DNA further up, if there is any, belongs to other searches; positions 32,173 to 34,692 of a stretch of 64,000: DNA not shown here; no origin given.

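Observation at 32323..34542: Single 739-aa ORF fusing LMW protein phosphatase, ribose-5-phosphate isomerase B and serine hydroxymethyltransferase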

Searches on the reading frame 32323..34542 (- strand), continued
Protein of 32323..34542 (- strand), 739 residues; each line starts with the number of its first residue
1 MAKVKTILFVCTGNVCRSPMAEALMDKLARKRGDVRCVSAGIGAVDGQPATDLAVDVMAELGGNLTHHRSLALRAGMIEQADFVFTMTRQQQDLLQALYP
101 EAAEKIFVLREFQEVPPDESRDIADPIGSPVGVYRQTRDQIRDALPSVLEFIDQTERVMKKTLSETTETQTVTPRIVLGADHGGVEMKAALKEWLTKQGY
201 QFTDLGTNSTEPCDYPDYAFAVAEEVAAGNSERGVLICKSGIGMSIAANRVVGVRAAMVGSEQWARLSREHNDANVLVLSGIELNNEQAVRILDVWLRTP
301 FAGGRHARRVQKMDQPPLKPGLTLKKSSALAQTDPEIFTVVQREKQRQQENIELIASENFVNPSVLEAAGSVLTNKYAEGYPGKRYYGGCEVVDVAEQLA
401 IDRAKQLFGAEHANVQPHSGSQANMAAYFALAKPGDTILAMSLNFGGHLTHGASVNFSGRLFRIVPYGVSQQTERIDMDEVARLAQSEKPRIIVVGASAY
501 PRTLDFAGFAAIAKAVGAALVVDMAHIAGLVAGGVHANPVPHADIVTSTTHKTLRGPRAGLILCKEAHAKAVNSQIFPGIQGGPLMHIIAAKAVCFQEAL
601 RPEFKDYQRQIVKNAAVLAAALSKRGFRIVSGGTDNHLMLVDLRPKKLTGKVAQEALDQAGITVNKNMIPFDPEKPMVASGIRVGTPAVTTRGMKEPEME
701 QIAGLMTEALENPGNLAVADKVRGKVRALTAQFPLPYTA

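Call 6: find_homologous_proteins(query=window:32323-34542:-, max_evalue=1e-50)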
Query window:32323-34542:- (739 aa): 8000 proteins with E <= 1e-50 among 8000 candidates; the best 120 are listed.
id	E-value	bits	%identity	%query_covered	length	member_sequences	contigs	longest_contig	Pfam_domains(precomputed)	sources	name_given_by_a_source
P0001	0.0e+0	1648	100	100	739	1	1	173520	PF00464.26,PF00155.28,PF02502.24,PF01451.28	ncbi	-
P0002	0.0e+0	1276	77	100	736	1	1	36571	PF00464.26,PF00155.28,PF02502.24,PF01451.28,PF01212.28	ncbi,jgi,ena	-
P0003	0.0e+0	1213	74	99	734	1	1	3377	PF00464.26,PF00155.28,PF02502.24,PF01451.28,PF01212.28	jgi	-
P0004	0.0e+0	1208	74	99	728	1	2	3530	PF00464.26,PF00155.28,PF02502.24,PF01451.28,PF01212.28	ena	-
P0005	0.0e+0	1207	74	99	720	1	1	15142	PF00464.26,PF00155.28,PF02502.24,PF01451.28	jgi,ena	-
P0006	0.0e+0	1205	73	99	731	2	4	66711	PF00464.26,PF00155.28,PF02502.24,PF01451.28,PF01212.28,PF01053.27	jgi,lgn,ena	-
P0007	0.0e+0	1205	74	99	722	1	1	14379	PF00464.26,PF00155.28,PF02502.24,PF01451.28,PF01053.27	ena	-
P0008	0.0e+0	1204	74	99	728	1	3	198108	PF00464.26,PF00155.28,PF02502.24,PF01451.28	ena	-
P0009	0.0e+0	1201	74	99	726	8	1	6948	PF00464.26,PF00155.28,PF02502.24,PF01451.28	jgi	-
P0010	0.0e+0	1200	74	99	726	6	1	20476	PF00464.26,PF00155.28,PF02502.24,PF01451.28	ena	-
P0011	0.0e+0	1200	74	99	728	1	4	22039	PF00464.26,PF00155.28,PF02502.24,PF01451.28,PF01053.27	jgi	-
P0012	0.0e+0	1199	73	99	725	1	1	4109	PF00464.26,PF00155.28,PF02502.24,PF01451.28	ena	-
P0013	0.0e+0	1199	74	99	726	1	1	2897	PF00464.26,PF00155.28,PF02502.24,PF01451.28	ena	-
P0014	0.0e+0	1198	74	99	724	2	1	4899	PF00464.26,PF00155.28,PF02502.24,PF01451.28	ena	-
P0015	0.0e+0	1198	74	99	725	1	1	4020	PF00464.26,PF00155.28,PF02502.24,PF01451.28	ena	-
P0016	0.0e+0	1197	73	99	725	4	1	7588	PF00464.26,PF00155.28,PF02502.24,PF01451.28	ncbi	-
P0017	0.0e+0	1195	73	99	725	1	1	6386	PF00464.26,PF00155.28,PF02502.24,PF01451.28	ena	-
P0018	0.0e+0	1194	73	99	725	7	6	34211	PF00464.26,PF00155.28,PF02502.24,PF01451.28,PF01212.28,PF01053.27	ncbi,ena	-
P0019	0.0e+0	1193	73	99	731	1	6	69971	PF00464.26,PF00155.28,PF02502.24,PF01451.28,PF01212.28,PF01053.27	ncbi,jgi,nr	ncbi:MAG: ribose 5-phosphate isomerase B [Verrucomicrobia bacterium]|nr:ribose 5-phosphate isomerase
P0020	0.0e+0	1192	73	99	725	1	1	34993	PF00464.26,PF00155.28,PF02502.24,PF01451.28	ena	-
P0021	0.0e+0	1192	72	99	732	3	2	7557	PF00464.26,PF00155.28,PF02502.24,PF01451.28,PF01053.27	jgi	jgi:RpiB/LacA/LacB family sugar-phosphate isomerase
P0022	0.0e+0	1187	73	99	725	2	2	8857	PF00464.26,PF00155.28,PF02502.24,PF01451.28,PF01053.27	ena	-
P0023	0.0e+0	1186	73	99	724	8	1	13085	PF00464.26,PF00155.28,PF02502.24,PF01451.28,PF01053.27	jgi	-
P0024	0.0e+0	1184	73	99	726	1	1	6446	PF00464.26,PF00155.28,PF02502.24,PF01451.28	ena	-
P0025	0.0e+0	1183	73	99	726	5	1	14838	PF00464.26,PF00155.28,PF02502.24,PF01451.28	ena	-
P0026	0.0e+0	1182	73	99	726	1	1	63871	PF00464.26,PF00155.28,PF02502.24,PF01451.28,PF01212.28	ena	-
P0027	0.0e+0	1182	72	99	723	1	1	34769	PF00464.26,PF00155.28,PF02502.24,PF01451.28,PF01053.27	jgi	-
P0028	0.0e+0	1181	72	99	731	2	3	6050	PF00464.26,PF00155.28,PF02502.24,PF01451.28,PF01212.28,PF01053.27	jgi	-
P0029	0.0e+0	1171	71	99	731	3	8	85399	PF00464.26,PF00155.28,PF02502.24,PF01451.28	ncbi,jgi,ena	-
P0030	0.0e+0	1170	72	99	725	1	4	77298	PF00464.26,PF00155.28,PF02502.24,PF01451.28,PF01212.28,PF01053.27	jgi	jgi:RpiB/LacA/LacB family sugar-phosphate isomerase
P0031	0.0e+0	1167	72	99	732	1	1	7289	PF00464.26,PF00155.28,PF02502.24,PF01451.28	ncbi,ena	-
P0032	0.0e+0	1166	74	97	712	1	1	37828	PF00464.26,PF00155.28,PF02502.24,PF01451.28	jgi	jgi:ribose 5-phosphate isomerase B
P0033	0.0e+0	1165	70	99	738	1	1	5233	PF00464.26,PF00155.28,PF02502.24,PF01451.28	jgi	jgi:RpiB/LacA/LacB family sugar-phosphate isomerase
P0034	0.0e+0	1164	70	99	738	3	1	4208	PF00464.26,PF00155.28,PF02502.24,PF01451.28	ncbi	-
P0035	0.0e+0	1163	72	99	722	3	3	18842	PF00464.26,PF00155.28,PF02502.24,PF01451.28,PF01212.28,PF01053.27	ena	-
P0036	0.0e+0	1159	73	97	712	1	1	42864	PF00464.26,PF00155.28,PF02502.24,PF01451.28,PF01212.28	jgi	jgi:RpiB/LacA/LacB family sugar-phosphate isomerase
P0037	0.0e+0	1159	72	99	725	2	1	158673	PF00464.26,PF00155.28,PF02502.24,PF01451.28,PF01212.28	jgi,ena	-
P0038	0.0e+0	1159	73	97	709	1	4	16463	PF00464.26,PF00155.28,PF02502.24,PF01451.28,PF01053.27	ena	-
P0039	0.0e+0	1157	72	99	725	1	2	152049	PF00464.26,PF00155.28,PF02502.24,PF01451.28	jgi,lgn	jgi:RpiB/LacA/LacB family sugar-phosphate isomerase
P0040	0.0e+0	1156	70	99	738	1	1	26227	PF00464.26,PF00155.28,PF02502.24,PF01451.28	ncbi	-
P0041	0.0e+0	1155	73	97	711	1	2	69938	PF00464.26,PF00155.28,PF02502.24,PF01451.28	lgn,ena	-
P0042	0.0e+0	1155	69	99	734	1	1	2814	PF00464.26,PF00155.28,PF02502.24,PF01451.28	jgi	jgi:glycine hydroxymethyltransferase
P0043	0.0e+0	1154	70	99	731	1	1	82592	PF00464.26,PF00155.28,PF02502.24,PF01451.28,PF01212.28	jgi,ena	-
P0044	0.0e+0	1153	69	99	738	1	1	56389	PF00464.26,PF00155.28,PF02502.24,PF01451.28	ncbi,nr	ncbi:MAG TPA: ribose 5-phosphate isomerase B [Verrucomicrobiae bacterium]|nr:ribose 5-phosphate isom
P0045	0.0e+0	1151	70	99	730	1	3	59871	PF00464.26,PF00155.28,PF02502.24,PF01451.28,PF01212.28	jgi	jgi:glycine hydroxymethyltransferase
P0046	0.0e+0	1150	69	99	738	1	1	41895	PF00464.26,PF00155.28,PF02502.24,PF01451.28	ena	-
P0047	0.0e+0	1149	69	99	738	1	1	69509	PF00464.26,PF00155.28,PF02502.24,PF01451.28,PF01212.28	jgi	jgi:glycine hydroxymethyltransferase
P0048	0.0e+0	1148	69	99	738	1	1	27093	PF00464.26,PF00155.28,PF02502.24,PF01451.28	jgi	jgi:glycine hydroxymethyltransferase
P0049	0.0e+0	1148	69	99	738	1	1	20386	PF00464.26,PF00155.28,PF02502.24,PF01451.28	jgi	jgi:glycine hydroxymethyltransferase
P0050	0.0e+0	1146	70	99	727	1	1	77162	PF00464.26,PF00155.28,PF02502.24,PF01451.28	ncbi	-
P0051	0.0e+0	1146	69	99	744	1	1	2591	PF00464.26,PF00155.28,PF02502.24,PF01451.28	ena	-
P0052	0.0e+0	1145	70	99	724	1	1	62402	PF00464.26,PF00155.28,PF02502.24,PF01451.28,PF01212.28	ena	-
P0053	0.0e+0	1143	69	99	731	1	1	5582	PF00464.26,PF00155.28,PF02502.24,PF01451.28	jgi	jgi:RpiB/LacA/LacB family sugar-phosphate isomerase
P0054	0.0e+0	1143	68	99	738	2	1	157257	PF00464.26,PF00155.28,PF02502.24,PF01451.28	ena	-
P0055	0.0e+0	1143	70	99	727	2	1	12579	PF00464.26,PF00155.28,PF02502.24,PF01451.28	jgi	jgi:glycine hydroxymethyltransferase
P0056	0.0e+0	1139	69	99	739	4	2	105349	PF00464.26,PF00155.28,PF02502.24,PF01451.28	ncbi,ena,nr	ncbi:MAG TPA: ribose 5-phosphate isomerase B [Verrucomicrobiae bacterium]|nr:ribose 5-phosphate isom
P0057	0.0e+0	1137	72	97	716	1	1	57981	PF00464.26,PF00155.28,PF02502.24,PF01451.28,PF01212.28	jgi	-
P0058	0.0e+0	1136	68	99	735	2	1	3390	PF00464.26,PF00155.28,PF02502.24,PF01451.28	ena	-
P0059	0.0e+0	1135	69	99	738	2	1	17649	PF00464.26,PF00155.28,PF02502.24,PF01451.28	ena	-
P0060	0.0e+0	1133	69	99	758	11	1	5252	PF00464.26,PF00155.28,PF02502.24,PF01451.28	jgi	jgi:glycine hydroxymethyltransferase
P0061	0.0e+0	1132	69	99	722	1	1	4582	PF00464.26,PF00155.28,PF02502.24,PF01451.28,PF01212.28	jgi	jgi:glycine hydroxymethyltransferase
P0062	0.0e+0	1131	74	92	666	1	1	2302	PF00464.26,PF00155.28,PF02502.24,PF01451.28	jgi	jgi:RpiB/LacA/LacB family sugar-phosphate isomerase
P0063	0.0e+0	1129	69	99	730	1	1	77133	PF00464.26,PF00155.28,PF02502.24,PF01451.28,PF01212.28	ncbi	-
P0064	0.0e+0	1128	68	99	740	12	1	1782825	PF00464.26,PF00155.28,PF02502.24,PF01451.28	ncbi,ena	-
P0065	0.0e+0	1127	69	99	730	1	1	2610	PF00464.26,PF00155.28,PF02502.24,PF01451.28,PF01212.28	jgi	jgi:glycine hydroxymethyltransferase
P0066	0.0e+0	1126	68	99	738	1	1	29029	PF00464.26,PF00155.28,PF02502.24,PF01451.28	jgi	jgi:glycine hydroxymethyltransferase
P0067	0.0e+0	1125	68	99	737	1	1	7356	PF00464.26,PF00155.28,PF02502.24,PF01451.28,PF01212.28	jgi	jgi:RpiB/LacA/LacB family sugar-phosphate isomerase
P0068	0.0e+0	1124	67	99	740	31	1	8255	PF00464.26,PF00155.28,PF02502.24,PF01451.28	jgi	jgi:RpiB/LacA/LacB family sugar-phosphate isomerase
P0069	0.0e+0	1124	68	99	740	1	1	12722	PF00464.26,PF00155.28,PF02502.24,PF01451.28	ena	-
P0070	0.0e+0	1122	69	99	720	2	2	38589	PF00464.26,PF00155.28,PF02502.24,PF01451.28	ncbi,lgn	-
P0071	0.0e+0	1121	67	99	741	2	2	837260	PF00464.26,PF00155.28,PF02502.24,PF01451.28,PF01212.28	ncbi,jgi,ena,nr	ncbi:MAG TPA: ribose 5-phosphate isomerase B [Verrucomicrobiae bacterium]|nr:ribose 5-phosphate isom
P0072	0.0e+0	1120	68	99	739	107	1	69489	PF00464.26,PF00155.28,PF02502.24,PF01451.28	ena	-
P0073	0.0e+0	1120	70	97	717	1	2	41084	PF00464.26,PF00155.28,PF02502.24,PF01451.28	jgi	jgi:RpiB/LacA/LacB family sugar-phosphate isomerase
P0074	0.0e+0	1118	67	99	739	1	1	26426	PF00464.26,PF00155.28,PF02502.24,PF01451.28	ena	-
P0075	0.0e+0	1115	68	99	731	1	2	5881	PF00464.26,PF00155.28,PF02502.24,PF01451.28,PF01212.28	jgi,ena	-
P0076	0.0e+0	1115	68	99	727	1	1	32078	PF00464.26,PF00155.28,PF02502.24,PF01451.28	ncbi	-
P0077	0.0e+0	1115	68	99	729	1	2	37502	PF00464.26,PF00155.28,PF02502.24,PF01451.28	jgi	jgi:RpiB/LacA/LacB family sugar-phosphate isomerase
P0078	0.0e+0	1113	67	99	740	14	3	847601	PF00464.26,PF00155.28,PF02502.24,PF01451.28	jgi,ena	-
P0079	0.0e+0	1112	66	99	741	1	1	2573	PF00464.26,PF00155.28,PF02502.24,PF01451.28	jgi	jgi:glycine hydroxymethyltransferase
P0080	0.0e+0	1112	68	99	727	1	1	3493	PF00464.26,PF00155.28,PF02502.24,PF01451.28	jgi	jgi:RpiB/LacA/LacB family sugar-phosphate isomerase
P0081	0.0e+0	1111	66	99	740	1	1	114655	PF00464.26,PF00155.28,PF02502.24,PF01451.28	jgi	jgi:RpiB/LacA/LacB family sugar-phosphate isomerase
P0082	0.0e+0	1111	67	99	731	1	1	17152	PF00464.26,PF00155.28,PF02502.24,PF01451.28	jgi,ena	-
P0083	0.0e+0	1111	67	99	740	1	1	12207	PF00464.26,PF00155.28,PF02502.24,PF01451.28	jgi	jgi:RpiB/LacA/LacB family sugar-phosphate isomerase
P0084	0.0e+0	1109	66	99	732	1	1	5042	PF00464.26,PF00155.28,PF02502.24,PF01451.28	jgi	jgi:RpiB/LacA/LacB family sugar-phosphate isomerase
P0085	0.0e+0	1107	68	97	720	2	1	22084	PF00464.26,PF00155.28,PF02502.24,PF01451.28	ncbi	-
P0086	0.0e+0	1107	67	99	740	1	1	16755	PF00464.26,PF00155.28,PF02502.24,PF01451.28,PF01212.28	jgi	jgi:glycine hydroxymethyltransferase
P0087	0.0e+0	1107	66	99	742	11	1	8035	PF00464.26,PF00155.28,PF02502.24,PF01451.28,PF01212.28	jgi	-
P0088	0.0e+0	1107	67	99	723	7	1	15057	PF00464.26,PF00155.28,PF02502.24,PF01451.28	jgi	-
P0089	0.0e+0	1105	67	99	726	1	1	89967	PF00464.26,PF00155.28,PF02502.24,PF01451.28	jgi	jgi:RpiB/LacA/LacB family sugar-phosphate isomerase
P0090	0.0e+0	1105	68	97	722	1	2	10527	PF00464.26,PF00155.28,PF02502.24,PF01451.28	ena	-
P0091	0.0e+0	1102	68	97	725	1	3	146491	PF00464.26,PF00155.28,PF02502.24,PF01451.28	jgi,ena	-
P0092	0.0e+0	1102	68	99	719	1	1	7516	PF00464.26,PF00155.28,PF02502.24,PF01451.28,PF01212.28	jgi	jgi:RpiB/LacA/LacB family sugar-phosphate isomerase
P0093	0.0e+0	1100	68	97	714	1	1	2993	PF00464.26,PF00155.28,PF02502.24,PF01451.28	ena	-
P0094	0.0e+0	1097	67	99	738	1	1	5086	PF00464.26,PF00155.28,PF02502.24,PF01451.28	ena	-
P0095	0.0e+0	1096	67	99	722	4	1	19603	PF00464.26,PF00155.28,PF02502.24,PF01451.28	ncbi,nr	ncbi:MAG: ribose 5-phosphate isomerase B [Verrucomicrobiae bacterium]|nr:ribose 5-phosphate isomeras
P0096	0.0e+0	1096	68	97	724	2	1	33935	PF00464.26,PF00155.28,PF02502.24,PF01451.28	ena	-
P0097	0.0e+0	1096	66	99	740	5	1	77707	PF00464.26,PF00155.28,PF02502.24,PF01451.28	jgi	jgi:RpiB/LacA/LacB family sugar-phosphate isomerase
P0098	0.0e+0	1094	67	97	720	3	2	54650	PF00464.26,PF00155.28,PF02502.24,PF01451.28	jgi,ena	jgi:RpiB/LacA/LacB family sugar-phosphate isomerase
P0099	0.0e+0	1092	68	99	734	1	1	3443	PF00464.26,PF00155.28,PF02502.24,PF01451.28,PF01053.27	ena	-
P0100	0.0e+0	1091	67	97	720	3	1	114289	PF00464.26,PF00155.28,PF02502.24,PF01451.28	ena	-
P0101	0.0e+0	1090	67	96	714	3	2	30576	PF00464.26,PF00155.28,PF02502.24,PF01451.28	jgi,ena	-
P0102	0.0e+0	1089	67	99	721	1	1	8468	PF00464.26,PF00155.28,PF02502.24,PF01451.28,PF01212.28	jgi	-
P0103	0.0e+0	1089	67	97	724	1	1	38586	PF00464.26,PF00155.28,PF02502.24,PF01451.28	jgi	jgi:glycine hydroxymethyltransferase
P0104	0.0e+0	1086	66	99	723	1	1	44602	PF00464.26,PF00155.28,PF02502.24,PF01451.28,PF01212.28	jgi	jgi:RpiB/LacA/LacB family sugar-phosphate isomerase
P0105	0.0e+0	1085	66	99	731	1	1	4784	PF00464.26,PF00155.28,PF02502.24,PF01451.28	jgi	jgi:RpiB/LacA/LacB family sugar-phosphate isomerase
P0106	0.0e+0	1085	67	99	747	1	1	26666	PF00464.26,PF00155.28,PF02502.24,PF01451.28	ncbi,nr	ncbi:MAG: ribose 5-phosphate isomerase B [Verrucomicrobia bacterium]|nr:ribose 5-phosphate isomerase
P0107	0.0e+0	1084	67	99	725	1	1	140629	PF00464.26,PF00155.28,PF02502.24,PF01451.28,PF01212.28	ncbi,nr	ncbi:MAG: Serine hydroxymethyltransferase [Verrucomicrobiae bacterium]|nr:Serine hydroxymethyltransf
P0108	0.0e+0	1077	66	99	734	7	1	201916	PF00464.26,PF00155.28,PF02502.24,PF01451.28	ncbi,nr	ncbi:MAG: ribose 5-phosphate isomerase B [Verrucomicrobia bacterium]|nr:ribose 5-phosphate isomerase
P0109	0.0e+0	1075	68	97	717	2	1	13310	PF00464.26,PF00155.28,PF02502.24,PF01451.28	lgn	-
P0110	0.0e+0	1074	66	97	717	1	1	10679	PF00464.26,PF00155.28,PF02502.24,PF01451.28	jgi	jgi:glycine hydroxymethyltransferase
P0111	0.0e+0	1072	66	99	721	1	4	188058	PF00464.26,PF00155.28,PF02502.24,PF01451.28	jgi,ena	jgi:RpiB/LacA/LacB family sugar-phosphate isomerase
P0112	0.0e+0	1072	66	99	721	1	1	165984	PF00464.26,PF00155.28,PF02502.24,PF01451.28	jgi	jgi:RpiB/LacA/LacB family sugar-phosphate isomerase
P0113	0.0e+0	1067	66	99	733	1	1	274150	PF00464.26,PF00155.28,PF02502.24,PF01451.28,PF01053.27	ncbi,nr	ncbi:MAG: ribose 5-phosphate isomerase B [Verrucomicrobia bacterium]|nr:ribose 5-phosphate isomerase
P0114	0.0e+0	1066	68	97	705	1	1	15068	PF00464.26,PF00155.28,PF02502.24,PF01451.28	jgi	jgi:glycine hydroxymethyltransferase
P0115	0.0e+0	1060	66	99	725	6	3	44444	PF00464.26,PF00155.28,PF02502.24,PF01451.28,PF01053.27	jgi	jgi:ribose 5-phosphate isomerase B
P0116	0.0e+0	1056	66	97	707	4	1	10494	PF00464.26,PF00155.28,PF02502.24,PF01451.28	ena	-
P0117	0.0e+0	1056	66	97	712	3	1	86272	PF00464.26,PF00155.28,PF02502.24,PF01451.28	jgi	-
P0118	0.0e+0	1050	65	97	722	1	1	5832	PF00464.26,PF00155.28,PF02502.24,PF01451.28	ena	-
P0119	0.0e+0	1049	66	97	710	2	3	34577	PF00464.26,PF00155.28,PF02502.24,PF01451.28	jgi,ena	jgi:RpiB/LacA/LacB family sugar-phosphate isomerase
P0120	0.0e+0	1049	67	97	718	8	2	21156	PF00464.26,PF00155.28,PF02502.24,PF01451.28,PF01053.27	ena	-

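Call 9: search_solved_structures(query=window:32323-34542:-, max_evalue=0.00001)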
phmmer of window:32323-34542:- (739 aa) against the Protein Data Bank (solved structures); distinct sequences matched with E-value up to 0.00001: 136 (the best 60 are shown).
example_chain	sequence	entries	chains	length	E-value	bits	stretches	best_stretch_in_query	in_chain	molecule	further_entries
4n0w_A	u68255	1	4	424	4.3e-169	567.4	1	327-735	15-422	Serine hydroxymethyltransferase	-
4mso_A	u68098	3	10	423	4.5e-169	567.3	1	327-735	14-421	Serine hydroxymethyltransferase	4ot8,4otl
1kkj_A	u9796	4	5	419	4.6e-167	560.6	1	330-731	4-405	Serine Hydroxymethyltransferase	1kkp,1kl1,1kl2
1yjs_A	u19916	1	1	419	1.7e-166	558.8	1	330-731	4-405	SERINE HYDROXYMETHYLTRANSFERASE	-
2vgs_A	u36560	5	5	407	1.7e-166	558.8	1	330-730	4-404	SERINE HYDROXYMETHYLTRANSFERASE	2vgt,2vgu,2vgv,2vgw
2vi8_A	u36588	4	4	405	2.1e-166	558.5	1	330-730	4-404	SERINE HYDROXYMETHYLTRANSFERASE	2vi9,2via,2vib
2vmv_A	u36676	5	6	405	2.3e-166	558.3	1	330-730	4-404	SERINE HYDROXYMETHYLTRANSFERASE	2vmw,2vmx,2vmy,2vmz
2w7d_A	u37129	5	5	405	2.5e-166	558.2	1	330-730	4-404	SERINE HYDROXYMETHYLTRANSFERASE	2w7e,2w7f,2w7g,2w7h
1yjy_A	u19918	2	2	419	3.1e-166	557.9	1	330-731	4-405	SERINE HYDROXYMETHYLTRANSFERASE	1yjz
2vmn_A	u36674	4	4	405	1e-165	556.2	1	330-730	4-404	SERINE HYDROXYMETHYLTRANSFERASE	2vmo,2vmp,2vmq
2w7i_A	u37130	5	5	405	1.6e-165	555.6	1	330-730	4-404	SERINE HYDROXYMETHYLTRANSFERASE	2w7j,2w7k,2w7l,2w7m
2vmr_A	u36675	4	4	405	1.6e-165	555.6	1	330-730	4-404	SERINE HYDROXYMETHYLTRANSFERASE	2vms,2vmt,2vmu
3pgy_A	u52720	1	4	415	2.2e-165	555.1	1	330-735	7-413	Serine hydroxymethyltransferase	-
2dkj_A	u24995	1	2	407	2.1e-162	545.3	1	332-734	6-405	serine hydroxymethyltransferase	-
8ssy_A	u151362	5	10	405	2.3e-162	545.1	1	333-734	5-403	Serine hydroxymethyltransferase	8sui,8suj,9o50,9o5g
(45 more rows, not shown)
